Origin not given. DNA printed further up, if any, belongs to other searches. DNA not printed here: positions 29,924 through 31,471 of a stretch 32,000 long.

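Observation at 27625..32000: Low-GC accessory island after menF: two unknown paralogs, a long AKR and an OMP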

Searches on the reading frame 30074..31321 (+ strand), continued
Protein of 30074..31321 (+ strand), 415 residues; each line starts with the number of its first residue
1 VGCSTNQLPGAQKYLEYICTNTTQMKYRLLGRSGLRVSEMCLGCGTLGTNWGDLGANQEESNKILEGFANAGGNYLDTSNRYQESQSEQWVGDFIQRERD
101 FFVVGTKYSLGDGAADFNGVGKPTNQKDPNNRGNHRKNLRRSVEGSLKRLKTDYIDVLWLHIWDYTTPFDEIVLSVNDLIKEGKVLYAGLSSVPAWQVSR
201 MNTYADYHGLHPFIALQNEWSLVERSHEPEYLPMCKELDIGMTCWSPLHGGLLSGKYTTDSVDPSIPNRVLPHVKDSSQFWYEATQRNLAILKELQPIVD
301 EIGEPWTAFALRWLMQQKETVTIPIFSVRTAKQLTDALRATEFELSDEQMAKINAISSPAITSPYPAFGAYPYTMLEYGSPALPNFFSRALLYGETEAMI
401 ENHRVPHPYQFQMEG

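Call 85: search_solved_structures(query=window:30146-31321:+, max_evalue=1e-45, show_alignments=1)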
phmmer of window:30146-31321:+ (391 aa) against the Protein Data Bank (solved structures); distinct sequences matched with E-value up to 1e-45: 1.
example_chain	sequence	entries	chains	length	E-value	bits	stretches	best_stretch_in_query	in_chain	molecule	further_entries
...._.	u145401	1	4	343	2.4e-46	161.8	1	1-342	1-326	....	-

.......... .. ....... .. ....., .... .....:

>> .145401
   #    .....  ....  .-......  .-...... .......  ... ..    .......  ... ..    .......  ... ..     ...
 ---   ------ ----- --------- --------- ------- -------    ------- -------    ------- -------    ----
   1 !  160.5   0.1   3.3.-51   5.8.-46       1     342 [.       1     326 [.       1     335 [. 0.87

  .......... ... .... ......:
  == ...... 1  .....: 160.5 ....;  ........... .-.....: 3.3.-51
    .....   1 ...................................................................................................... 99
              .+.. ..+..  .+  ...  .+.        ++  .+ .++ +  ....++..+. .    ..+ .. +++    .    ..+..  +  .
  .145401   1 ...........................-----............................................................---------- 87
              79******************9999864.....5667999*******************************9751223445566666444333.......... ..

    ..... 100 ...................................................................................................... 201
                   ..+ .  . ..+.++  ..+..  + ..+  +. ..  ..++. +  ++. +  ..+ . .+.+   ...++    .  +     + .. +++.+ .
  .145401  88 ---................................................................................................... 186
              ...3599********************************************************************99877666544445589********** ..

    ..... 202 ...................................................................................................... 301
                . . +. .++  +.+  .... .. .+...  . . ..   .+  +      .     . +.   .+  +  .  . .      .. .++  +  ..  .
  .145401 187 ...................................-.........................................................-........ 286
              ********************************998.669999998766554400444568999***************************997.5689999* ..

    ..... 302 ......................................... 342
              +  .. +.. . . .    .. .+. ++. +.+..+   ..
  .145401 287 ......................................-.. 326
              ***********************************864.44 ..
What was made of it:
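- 30146..31321 (+): Long aldo/keto reductase (391 aa) with a ~50-aa C-terminal extension. The Asp-Tyr-Lys-His tetrad aligns with DepB (DTSNRY, GTK, LWLH) (call 85).
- On Aldo/keto reductase superfamily: The tetrad aligns with DepB (call 85).
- Closest known: DepA/DepB deoxynivalenol epimerisation pair and related AKRs. Different: Similarity to DepB is at the level of the AKR superfamily only (domain score 160 bits over residues 1-342, no close family match; call 85).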
